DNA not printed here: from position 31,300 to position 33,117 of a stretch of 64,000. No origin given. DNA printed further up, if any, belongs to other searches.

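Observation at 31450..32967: Cobalamin-binding (class B) radical SAM enzyme embedded among the glycosyltransferases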

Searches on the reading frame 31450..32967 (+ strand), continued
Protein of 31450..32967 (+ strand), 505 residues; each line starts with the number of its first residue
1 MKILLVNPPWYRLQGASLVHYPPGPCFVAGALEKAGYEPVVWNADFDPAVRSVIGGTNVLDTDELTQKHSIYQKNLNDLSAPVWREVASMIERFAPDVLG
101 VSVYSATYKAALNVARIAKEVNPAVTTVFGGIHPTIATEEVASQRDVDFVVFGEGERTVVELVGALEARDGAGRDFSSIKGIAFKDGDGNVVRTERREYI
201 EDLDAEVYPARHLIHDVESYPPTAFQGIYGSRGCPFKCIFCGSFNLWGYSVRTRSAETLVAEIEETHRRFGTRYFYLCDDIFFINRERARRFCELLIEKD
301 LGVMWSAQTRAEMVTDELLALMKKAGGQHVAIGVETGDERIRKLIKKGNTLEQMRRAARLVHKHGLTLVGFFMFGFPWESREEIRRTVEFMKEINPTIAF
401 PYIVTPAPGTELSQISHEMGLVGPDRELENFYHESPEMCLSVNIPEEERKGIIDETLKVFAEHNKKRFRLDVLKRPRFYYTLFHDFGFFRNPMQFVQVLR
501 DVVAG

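Call 54: search_protein_families(library=ncbifam, proteins=[L004:1827-2633:+, P0011, L001:12107-13615:+, L001:13628-14971:+, L002:10349-11860:+, L005:11653-13524:+, L007:2679-3869:+, L007:11692-12783:+], max_evalue=0.00001)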
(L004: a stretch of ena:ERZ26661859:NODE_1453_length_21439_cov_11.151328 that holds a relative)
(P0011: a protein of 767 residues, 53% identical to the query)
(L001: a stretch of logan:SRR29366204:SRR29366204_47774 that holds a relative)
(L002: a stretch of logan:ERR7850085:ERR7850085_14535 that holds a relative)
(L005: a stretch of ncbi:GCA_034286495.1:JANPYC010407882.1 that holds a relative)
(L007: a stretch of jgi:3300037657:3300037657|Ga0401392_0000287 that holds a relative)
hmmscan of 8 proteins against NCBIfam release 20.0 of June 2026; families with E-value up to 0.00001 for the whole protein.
L004:1827-2633:+ (268 aa): 222 families (the best 25 are shown)
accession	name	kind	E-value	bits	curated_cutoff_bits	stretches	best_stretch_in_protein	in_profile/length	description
NF004825.0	PRK06181.1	equivalog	6.6e-63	212.5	215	1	4-264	3-263/268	SDR family oxidoreductase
NF005495.0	PRK07109.1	subfamily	3.8e-54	184.2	264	1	4-263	5-262/334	SDR family oxidoreductase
NF005806.0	PRK07666.1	equivalog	4.4e-50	170.2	286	1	2-239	2-231/239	3-ketoacyl-ACP reductase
NF004514.1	PRK05855.1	equivalog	1.7e-48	165.6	455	1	3-261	309-575/578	SDR family oxidoreductase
NF004823.0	PRK06179.1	subfamily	8.4e-47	159.9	310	1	8-231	6-231/271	oxidoreductase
NF005672.0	PRK07454.1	equivalog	9.7e-45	152.6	234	1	8-237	7-229/241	SDR family oxidoreductase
NF005878.0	PRK07825.1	subfamily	2.5e-44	151.7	287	1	3-255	5-243/278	short chain dehydrogenase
NF006123.0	PRK08267.1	equivalog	1.9e-43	148.6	261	1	8-262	3-254/261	SDR family oxidoreductase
NF005559.1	PRK07231.1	subfamily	2.7e-42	145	215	1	5-206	2-199/249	glucose 1-dehydrogenase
NF005594.0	PRK07326.1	equivalog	6.4e-42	143.7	271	1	4-235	3-222/237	SDR family oxidoreductase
NF005881.0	PRK07832.1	equivalog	2e-41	142.1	296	1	3-254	5-263/287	SDR family oxidoreductase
NF004791.0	PRK06138.1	equivalog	2e-41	142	312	1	5-207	3-200/252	SDR family oxidoreductase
NF004824.0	PRK06180.1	subfamily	4.1e-41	141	298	1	7-206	4-196/279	oxidoreductase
NF004196.0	PRK05650.1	equivalog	4.5e-41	140.7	297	1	8-265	3-261/272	SDR family oxidoreductase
NF005372.1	PRK06914.1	subfamily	1.5e-40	139.2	320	1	10-206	5-198/279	SDR family oxidoreductase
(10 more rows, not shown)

P0011 (767 aa): 247 families (the best 25 are shown)
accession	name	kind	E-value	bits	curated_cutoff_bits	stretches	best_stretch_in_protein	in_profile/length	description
NF004825.0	PRK06181.1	equivalog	6.2e-62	209.3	215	1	506-764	1-262/268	SDR family oxidoreductase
NF005495.0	PRK07109.1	subfamily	5.5e-58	196.8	264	1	505-764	2-262/334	SDR family oxidoreductase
NF004514.1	PRK05855.1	equivalog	2.1e-56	191.7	455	1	501-763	303-576/578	SDR family oxidoreductase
NF005806.0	PRK07666.1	equivalog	1.2e-55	188.4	286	1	506-738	2-229/239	3-ketoacyl-ACP reductase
TIGR02026.1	BchE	equivalog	2.4e-51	175.1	481.35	1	81-456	54-427/497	magnesium-protoporphyrin IX monomethyl ester anaerobic oxidative cyclase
NF005672.0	PRK07454.1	equivalog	7.8e-50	169.3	234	1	509-738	4-229/241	SDR family oxidoreductase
NF004791.0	PRK06138.1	equivalog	3e-49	167.6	312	1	508-704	2-195/252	SDR family oxidoreductase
NF006565.0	PRK09072.1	equivalog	1.3e-48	165.8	238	1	509-763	3-251/265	SDR family oxidoreductase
NF005878.0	PRK07825.1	subfamily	1e-47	162.8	287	1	505-742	3-229/278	short chain dehydrogenase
NF052558.1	MBtsdlDhBudC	equivalog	5.5e-47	160.4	270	1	510-703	2-190/250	meso-2,3-butanediol dehydrogenase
NF005594.0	PRK07326.1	equivalog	3.1e-46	157.8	271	1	506-736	1-222/237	SDR family oxidoreductase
NF005559.1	PRK07231.1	subfamily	3.4e-46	157.8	215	1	509-711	2-202/249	glucose 1-dehydrogenase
TIGR03471.1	HpnJ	equivalog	5.7e-46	157.4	577.6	1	96-418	74-393/472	hopanoid biosynthesis associated radical SAM protein HpnJ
NF005372.1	PRK06914.1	subfamily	2.2e-45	155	320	1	511-711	2-201/279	SDR family oxidoreductase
NF005437.0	PRK07024.1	equivalog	2.3e-45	155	266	1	511-766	4-252/259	SDR family oxidoreductase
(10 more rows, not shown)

L001:12107-13615:+ (502 aa): 20 families
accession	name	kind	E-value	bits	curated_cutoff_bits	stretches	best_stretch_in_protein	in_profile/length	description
TIGR03471.1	HpnJ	equivalog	5.1e-76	256.4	577.6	1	18-449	11-422/472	hopanoid biosynthesis associated radical SAM protein HpnJ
TIGR02026.1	BchE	equivalog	1.8e-52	178.8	481.35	1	44-463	19-431/497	magnesium-protoporphyrin IX monomethyl ester anaerobic oxidative cyclase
NF050148.1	rSAM_ApyD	equivalog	2.9e-42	144.9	750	1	85-419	72-396/645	RiPP biosynthesis radical SAM protein ApyD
NF038361.1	rSAM_Sden_1168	equivalog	1.1e-38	133.2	575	1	47-424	85-481/560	Sden_1168 family B12-binding radical SAM P-methyltransferase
TIGR04479.1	bcpD_PhpK_rSAM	subfamily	1.7e-36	125.7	600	1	38-398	63-413/504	PhpK family radical SAM P-methyltransferase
TIGR04385.1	B12_rSAM_cofa1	equivalog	3.7e-31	108.8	450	1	45-394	18-364/438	B12 lower ligand biosynthesis radical SAM protein BzaD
TIGR04072.2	rSAM_ladder_B12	equivalog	1.1e-30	106.7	360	1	224-395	181-350/443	lipid biosynthesis B12-binding/radical SAM protein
TIGR03975.1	rSAM_ocin_1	subfamily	4.3e-26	91.6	281.85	1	84-392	125-428/606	RiPP maturation radical SAM C-methyltransferase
TIGR04367.1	HpnR_B12_rSAM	equivalog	9.4e-25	87.1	650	1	47-433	22-388/490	hopanoid C-3 methylase HpnR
NF033070.1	rSAM_AprD4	equivalog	1.2e-24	87.1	500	1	219-451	192-423/456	AprD4 family radical SAM diol-dehydratase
NF040546.1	rSAM_CUAEP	equivalog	2.6e-24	85.8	500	1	47-390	13-337/468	CUAEP/CCAEP-tail radical SAM (seleno)protein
TIGR04295.1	B12_rSAM_oligo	hypoth_equivalog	3.7e-24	85.2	400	1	45-340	23-307/422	TIGR04295 family B12-binding domain-containing radical SAM protein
TIGR04014.1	B12_SAM_MJ_0865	equivalog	6.9e-21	74.5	360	1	70-418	20-360/434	methyl-coenzyme M reductase glutamine C-methyltransferase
NF033712.0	B12_rSAM_KedN5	subfamily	5.3e-20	71.2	700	1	101-286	76-255/624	KedN5 family methylcobalamin-dependent radical SAM C-methyltransferase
TIGR04190.1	B12_SAM_Ta0216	equivalog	1e-18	67.3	500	1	46-399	36-399/554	TIGR04190 family B12-binding domain/radical SAM domain protein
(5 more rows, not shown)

L001:13628-14971:+ (447 aa): 26 families (the best 25 are shown)
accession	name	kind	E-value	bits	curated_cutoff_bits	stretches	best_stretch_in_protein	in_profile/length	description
TIGR02026.1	BchE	equivalog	2.8e-42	145.2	481.35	1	17-378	21-399/497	magnesium-protoporphyrin IX monomethyl ester anaerobic oxidative cyclase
TIGR03471.1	HpnJ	equivalog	3.8e-37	128.3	577.6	1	58-376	70-398/472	hopanoid biosynthesis associated radical SAM protein HpnJ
TIGR04367.1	HpnR_B12_rSAM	equivalog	1.5e-33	116.1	650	1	18-378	22-385/490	hopanoid C-3 methylase HpnR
NF050148.1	rSAM_ApyD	equivalog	3e-31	108.5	750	1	54-361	72-390/645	RiPP biosynthesis radical SAM protein ApyD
TIGR04013.1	B12_SAM_MJ_1487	hypoth_equivalog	1.3e-30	106.5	251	1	57-363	44-356/382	TIGR04013 family B12-binding domain/radical SAM domain-containing protein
TIGR04014.1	B12_SAM_MJ_0865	equivalog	3.4e-28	98.6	360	1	85-364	68-358/434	methyl-coenzyme M reductase glutamine C-methyltransferase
TIGR04479.1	bcpD_PhpK_rSAM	subfamily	2.5e-27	95.4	600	1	19-345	73-412/504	PhpK family radical SAM P-methyltransferase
TIGR03975.1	rSAM_ocin_1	subfamily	6.5e-23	81.1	281.85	1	53-340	125-428/606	RiPP maturation radical SAM C-methyltransferase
TIGR04072.2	rSAM_ladder_B12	equivalog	3.5e-22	78.6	360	1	74-344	87-351/443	lipid biosynthesis B12-binding/radical SAM protein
NF038361.1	rSAM_Sden_1168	equivalog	1.4e-21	76.7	575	1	107-361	199-470/560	Sden_1168 family B12-binding radical SAM P-methyltransferase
NF033070.1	rSAM_AprD4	equivalog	2.1e-21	76.4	500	1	107-383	126-408/456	AprD4 family radical SAM diol-dehydratase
TIGR04385.1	B12_rSAM_cofa1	equivalog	1.6e-20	73.8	450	1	37-342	38-364/438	B12 lower ligand biosynthesis radical SAM protein BzaD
NF033712.0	B12_rSAM_KedN5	subfamily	6.3e-15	54.4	700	1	18-328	17-356/624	KedN5 family methylcobalamin-dependent radical SAM C-methyltransferase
NF040542.1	rSAM_RCCLKC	equivalog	5.5e-11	42.3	450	1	74-316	67-324/423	arsinothricin biosynthesis radical SAM protein ArsL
TIGR04295.1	B12_rSAM_oligo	hypoth_equivalog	3.8e-10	39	400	1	86-357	103-377/422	TIGR04295 family B12-binding domain-containing radical SAM protein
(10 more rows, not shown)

L002:10349-11860:+ (503 aa): 26 families (the best 25 are shown)
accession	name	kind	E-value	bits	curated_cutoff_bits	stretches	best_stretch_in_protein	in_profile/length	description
NF038361.1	rSAM_Sden_1168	equivalog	1.8e-82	277.7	575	1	4-482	62-539/560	Sden_1168 family B12-binding radical SAM P-methyltransferase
TIGR02026.1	BchE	equivalog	7.8e-52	176.7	481.35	1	52-464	35-434/497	magnesium-protoporphyrin IX monomethyl ester anaerobic oxidative cyclase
TIGR03471.1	HpnJ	equivalog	2e-40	139.1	577.6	1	103-464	86-435/472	hopanoid biosynthesis associated radical SAM protein HpnJ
NF050148.1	rSAM_ApyD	equivalog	3.8e-31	108.2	750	1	78-416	68-395/645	RiPP biosynthesis radical SAM protein ApyD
TIGR04072.2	rSAM_ladder_B12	equivalog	5.2e-31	107.7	360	2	221-429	180-389/443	lipid biosynthesis B12-binding/radical SAM protein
TIGR04385.1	B12_rSAM_cofa1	equivalog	6.1e-31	108.1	450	1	7-386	2-358/438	B12 lower ligand biosynthesis radical SAM protein BzaD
TIGR04479.1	bcpD_PhpK_rSAM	subfamily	3.9e-30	104.7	600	1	143-404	179-423/504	PhpK family radical SAM P-methyltransferase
TIGR04367.1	HpnR_B12_rSAM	equivalog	4.5e-28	98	650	1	27-438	8-394/490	hopanoid C-3 methylase HpnR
TIGR03975.1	rSAM_ocin_1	subfamily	4.5e-27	94.8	281.85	1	76-380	120-418/606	RiPP maturation radical SAM C-methyltransferase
TIGR04014.1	B12_SAM_MJ_0865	equivalog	7.9e-27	94.1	360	1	75-413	29-357/434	methyl-coenzyme M reductase glutamine C-methyltransferase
TIGR04190.1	B12_SAM_Ta0216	equivalog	1.6e-24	86.5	500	1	26-413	36-425/554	TIGR04190 family B12-binding domain/radical SAM domain protein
NF033712.0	B12_rSAM_KedN5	subfamily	1.1e-22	80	700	1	79-392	57-370/624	KedN5 family methylcobalamin-dependent radical SAM C-methyltransferase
TIGR04013.1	B12_SAM_MJ_1487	hypoth_equivalog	2.2e-22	79.4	251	1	81-273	40-203/382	TIGR04013 family B12-binding domain/radical SAM domain-containing protein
NF033070.1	rSAM_AprD4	equivalog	4.7e-22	78.5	500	1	186-442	167-416/456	AprD4 family radical SAM diol-dehydratase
TIGR04295.1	B12_rSAM_oligo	hypoth_equivalog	7e-20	71.1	400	1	69-333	50-303/422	TIGR04295 family B12-binding domain-containing radical SAM protein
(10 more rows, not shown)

L005:11653-13524:+ (623 aa): 18 families
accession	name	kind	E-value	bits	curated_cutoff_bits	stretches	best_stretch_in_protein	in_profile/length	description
TIGR04479.1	bcpD_PhpK_rSAM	subfamily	1.1e-30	106.5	600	1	22-393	73-431/504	PhpK family radical SAM P-methyltransferase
TIGR04072.2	rSAM_ladder_B12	equivalog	9.3e-29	100.3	360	2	206-407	182-386/443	lipid biosynthesis B12-binding/radical SAM protein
TIGR03471.1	HpnJ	equivalog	4e-28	98.5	577.6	1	16-408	29-403/472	hopanoid biosynthesis associated radical SAM protein HpnJ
TIGR04295.1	B12_rSAM_oligo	hypoth_equivalog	2.4e-27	95.7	400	1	16-402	20-390/422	TIGR04295 family B12-binding domain-containing radical SAM protein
TIGR02026.1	BchE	equivalog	7e-26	91.1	481.35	2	209-365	199-359/497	magnesium-protoporphyrin IX monomethyl ester anaerobic oxidative cyclase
NF050148.1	rSAM_ApyD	equivalog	8e-24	84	750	1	207-394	202-394/645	RiPP biosynthesis radical SAM protein ApyD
TIGR03975.1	rSAM_ocin_1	subfamily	7e-23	81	281.85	1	79-367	146-426/606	RiPP maturation radical SAM C-methyltransferase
TIGR04367.1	HpnR_B12_rSAM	equivalog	1.3e-21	76.7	650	2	204-389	186-369/490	hopanoid C-3 methylase HpnR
TIGR04014.1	B12_SAM_MJ_0865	equivalog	1.8e-21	76.5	360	1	207-367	163-332/434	methyl-coenzyme M reductase glutamine C-methyltransferase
NF033070.1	rSAM_AprD4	equivalog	4.6e-19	68.7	500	1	200-449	192-446/456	AprD4 family radical SAM diol-dehydratase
TIGR04013.1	B12_SAM_MJ_1487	hypoth_equivalog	8.9e-19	67.6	251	1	47-388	29-352/382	TIGR04013 family B12-binding domain/radical SAM domain-containing protein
NF038361.1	rSAM_Sden_1168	equivalog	1.7e-18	66.5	575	1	58-429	137-510/560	Sden_1168 family B12-binding radical SAM P-methyltransferase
TIGR04385.1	B12_rSAM_cofa1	equivalog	8.5e-17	61.5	450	1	20-365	19-358/438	B12 lower ligand biosynthesis radical SAM protein BzaD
TIGR04428.1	B12_rSAM_trp_MT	equivalog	2.9e-16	59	500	1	21-366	16-393/558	tryptophan 2-C-methyltransferase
NF033712.0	B12_rSAM_KedN5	subfamily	4.8e-13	48.2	700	1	34-279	35-272/624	KedN5 family methylcobalamin-dependent radical SAM C-methyltransferase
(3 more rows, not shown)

L007:2679-3869:+ (396 aa): 1 family
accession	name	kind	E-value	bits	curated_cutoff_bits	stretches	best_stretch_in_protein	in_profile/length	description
NF041770.1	CFI_box_CTERM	domain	1.1e-19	70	40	1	317-382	1-66/69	CFI-box-CTERM domain-containing protein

L007:11692-12783:+ (363 aa): 61 families (the best 25 are shown)
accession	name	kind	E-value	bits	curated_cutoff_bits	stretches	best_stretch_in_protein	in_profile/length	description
TIGR04546.1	rSAM_ahbC_deAc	equivalog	2.3e-30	105.7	650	1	17-191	29-205/390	12,18-didecarboxysiroheme deacetylase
TIGR04347.1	pseudo_SAM_Halo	equivalog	6.2e-27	94.8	525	1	31-229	39-241/390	TIGR04347 family pseudo-SAM/SPASM protein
TIGR04051.1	rSAM_NirJ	equivalog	3.4e-26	92.1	515.45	1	31-192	3-169/354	heme d1 biosynthesis radical SAM protein NirJ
TIGR03962.1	mycofact_rSAM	equivalog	6.4e-26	91.3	265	1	25-309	7-283/339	mycofactocin radical SAM maturase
TIGR04054.1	rSAM_NirJ1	equivalog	5.7e-25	87.7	650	1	31-191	37-202/387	putative heme d1 biosynthesis radical SAM protein NirJ1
TIGR04053.2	TIGR04053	equivalog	6e-25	88.3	395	1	28-193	6-182/366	TIGR04053 family radical SAM/SPASM domain-containing protein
TIGR04055.1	rSAM_NirJ2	equivalog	9.9e-25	87.7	500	1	31-199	1-174/326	putative heme d1 biosynthesis radical SAM protein NirJ2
TIGR04545.1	rSAM_ahbD_hemeb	equivalog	1.7e-24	86.9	500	1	31-309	1-287/339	heme b synthase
NF045574.1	sacti_mat_StsB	exception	6e-24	84.7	625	1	32-186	98-256/466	StsB family radical SAM/SPASM domain sactipeptide maturase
TIGR03961.1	rSAM_PTO1314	hypoth_equivalog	1.9e-22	80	306.05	1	23-328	16-307/332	PTO1314 family radical SAM protein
NF047865.1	rSAM_PapB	equivalog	3.2e-21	75.9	340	1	33-293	6-271/330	PapB family radical SAM/SPASM ranthipeptide maturase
NF033640.1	N_Twi_rSAM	subfamily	3.2e-20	72.6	170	1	36-193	117-300/398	twitch domain-containing radical SAM protein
TIGR04250.1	SCM_rSAM_ScmE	equivalog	8.4e-20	71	400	1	36-290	9-274/358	SynChlorMet cassette radical SAM/SPASM protein ScmE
TIGR04083.1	rSAM_pep_methan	hypoth_equivalog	1.1e-19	70.6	300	1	40-292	10-259/376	TIGR04083 family peptide-modifying radical SAM enzyme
TIGR04303.1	GeoRSP_rSAM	equivalog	2.8e-19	69.9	400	1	29-191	4-169/325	GeoRSP system radical SAM/SPASM protein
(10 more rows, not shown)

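Call 73: predict_structure(alignment_id=A2)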
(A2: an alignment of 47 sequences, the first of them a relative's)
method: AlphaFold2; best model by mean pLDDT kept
length: 505 residues; sequences in the alignment: 47
mean_pLDDT: 90.0   pTM: 0.91
mean pLDDT of the five models: 90.0, 90.0, 89.0, 88.0, 87.5
residues with pLDDT >= 90: 345; 70-90: 129; 50-70: 29; < 50: 2
segments of 3 or more residues with pLDDT < 50: none
pLDDT, mean of each block of 10 residues (from residue 1): 96 89 95 98 92 73 74 92 97 98 87 97 95 72 93 92 87 76 90 92 94 96 93 89 81 95 98 90 92 98 94 95 97 94 92 97 97 94 97 96 84 90 69 70 90 91 93 93 86 81 69
secondary structure, 60 per line:
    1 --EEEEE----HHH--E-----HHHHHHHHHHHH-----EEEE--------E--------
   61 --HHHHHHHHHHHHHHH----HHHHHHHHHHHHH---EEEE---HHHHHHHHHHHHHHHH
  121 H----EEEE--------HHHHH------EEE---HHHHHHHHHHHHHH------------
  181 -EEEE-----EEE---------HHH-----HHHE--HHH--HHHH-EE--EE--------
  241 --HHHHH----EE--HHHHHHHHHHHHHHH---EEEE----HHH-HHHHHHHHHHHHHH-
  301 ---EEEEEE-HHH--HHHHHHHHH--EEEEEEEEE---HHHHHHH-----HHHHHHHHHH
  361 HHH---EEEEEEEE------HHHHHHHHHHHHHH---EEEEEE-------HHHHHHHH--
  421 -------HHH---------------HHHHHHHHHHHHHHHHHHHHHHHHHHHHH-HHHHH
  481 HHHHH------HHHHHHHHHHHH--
elements in order: E3-7 H23-34 E40-43 H63-77 H82-94 E98-101 H105-121 E126-129 H138-142 E149-151 H155-168 E182-185 E191-193 H222-225 H243-247 H256-270 E274-277 H286-299 E304-309 H316-324 E327-335 H339-345 H351-363 E367-374 H381-394 E398-403 H411-418 H446-474 H476-485 H492-503

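Call 75: fold_search(model_id=the predicted structure, library=pdb)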
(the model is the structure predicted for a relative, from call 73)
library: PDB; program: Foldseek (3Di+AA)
matches with E <= 10: 1677; with E <= 0.001: 123
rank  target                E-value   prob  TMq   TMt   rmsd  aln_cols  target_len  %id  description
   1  6fd2_A                1.1e-22  1.00  0.66  0.73   7.0       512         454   22  Radical SAM 1,2-diol dehydratase AprD4 in complex with its substrate paromamine (released 2018-01-17)
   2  9ccb                  1.4e-22  1.00  0.61  0.73   8.2       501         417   22  X-ray crystal structure of methyl-coenzyme M reductase glutamine methylase (MgmA) from Methanothermobacter marburgensis  (released 2025-01-01)
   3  6fd2_B                2.3e-22  1.00  0.66  0.72   6.7       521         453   20  Radical SAM 1,2-diol dehydratase AprD4 in complex with its substrate paromamine (released 2018-01-17)
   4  6wte_A                1.9e-19  1.00  0.61  0.55   7.4       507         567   16  Structure of radical S-adenosylmethionine methyltransferase, TsrM, from Kitasatospora setae with cobalamin and [4Fe-4S (released 2020-12-23)
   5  6wtf_A                3.2e-19  1.00  0.62  0.58   4.9       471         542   17  Structure of radical S-adenosylmethionine methyltransferase, TsrM, from Kitasatospora setae with tryptophan substrate  (released 2020-12-23)
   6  6wte_B                3.2e-19  1.00  0.61  0.58   6.9       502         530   16  Structure of radical S-adenosylmethionine methyltransferase, TsrM, from Kitasatospora setae with cobalamin and [4Fe-4S (released 2020-12-23)
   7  6wtf_B                4.4e-19  1.00  0.61  0.57   6.0       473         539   18  Structure of radical S-adenosylmethionine methyltransferase, TsrM, from Kitasatospora setae with tryptophan substrate  (released 2020-12-23)
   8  5ul4                  5.1e-17  1.00  0.57  0.41  12.7       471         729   18  Structure of Cobalamin-dependent S-adenosylmethionine radical enzyme OxsB with aqua-cobalamin and S-adenosylmethionine b (released 2017-04-19)
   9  5ul3                  7.5e-17  1.00  0.58  0.41  12.0       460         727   18  Structure of Cobalamin-dependent S-adenosylmethionine radical enzyme OxsB with aqua-cobalamin bound (released 2017-04-19)
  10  5ul2                  2.2e-16  1.00  0.61  0.44   6.0       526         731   17  Structure of Apo, SeMet-labeled Cobalamin-dependent S-adenosylmethionine radical enzyme OxsB (released 2017-04-19)
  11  7kdy_A                4.1e-16  1.00  0.64  0.50   6.9       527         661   19  Crystal structure of Streptomyces tokunonesis TokK with hydroxycobalamin, 5'-deoxyadenosine, methionine, and (2R)-pant (released 2022-01-12)
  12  9n1d                  1.3e-15  1.00  0.58  0.47   5.4       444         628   16  Crystal structure of CysS from Corallococcus sp. CA054B with 5'-deoxyadenosine and methionine bound (released 2026-01-28)
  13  7kdx_A                1.3e-15  1.00  0.62  0.49   6.9       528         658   19  Crystal structure of Streptomyces tokunonesis TokK with hydroxycobalamin, 5'-deoxyadenosine, and methionine (released 2022-01-12)
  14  9n1c                  1.4e-15  1.00  0.58  0.48   5.5       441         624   16  Crystal structure of CysS from Corallococcus sp. CA054B with 5'-deoxyadenosine, methionine, and pantetheinylated 3-ethox (released 2026-01-28)
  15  9n1b                  1.9e-15  1.00  0.59  0.48   5.6       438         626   16  Crystal structure of CysS from Corallococcus sp. CA054B with 5'-deoxyadenosine, methionine, and pantetheinylated 3-metho (released 2026-01-28)
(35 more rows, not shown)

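Call 81: find_encoding_contigs(protein=P0087, flank=8000, max_places=1)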
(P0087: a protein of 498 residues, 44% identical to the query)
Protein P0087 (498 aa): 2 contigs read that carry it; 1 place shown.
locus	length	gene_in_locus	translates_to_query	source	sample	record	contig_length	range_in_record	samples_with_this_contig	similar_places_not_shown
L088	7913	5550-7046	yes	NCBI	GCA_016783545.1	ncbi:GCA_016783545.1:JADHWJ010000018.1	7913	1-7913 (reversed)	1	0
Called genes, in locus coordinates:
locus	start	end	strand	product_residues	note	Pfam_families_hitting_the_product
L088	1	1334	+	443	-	PF00733:Asn_synthase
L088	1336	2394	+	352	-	PF13439:Glyco_transf_4, PF13524:Glyco_trans_1_2 (weak), PF13692:Glyco_trans_1_4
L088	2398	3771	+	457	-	PF02310:B12-binding (faint), PF04055:Radical_SAM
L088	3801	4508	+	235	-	PF05148:Methyltransf_8 (weak), PF13489:Methyltransf_23, PF13847:Methyltransf_31, PF08241:Methyltransf_11, PF08242:Methyltransf_12, PF13649:Methyltransf_25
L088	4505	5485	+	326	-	PF01073:3Beta_HSD, PF01370:Epimerase, PF02719:Polysacc_synt_2, PF04321:RmlD_sub_bind, PF05368:NmrA, PF07993:NAD_binding_4, PF13460:NAD_binding_10, PF16363:GDP_Man_Dehyd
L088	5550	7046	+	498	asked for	PF02310:B12-binding, PF04055:Radical_SAM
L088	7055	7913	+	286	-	PF04055:Radical_SAM, PF13353:Fer4_12 (weak)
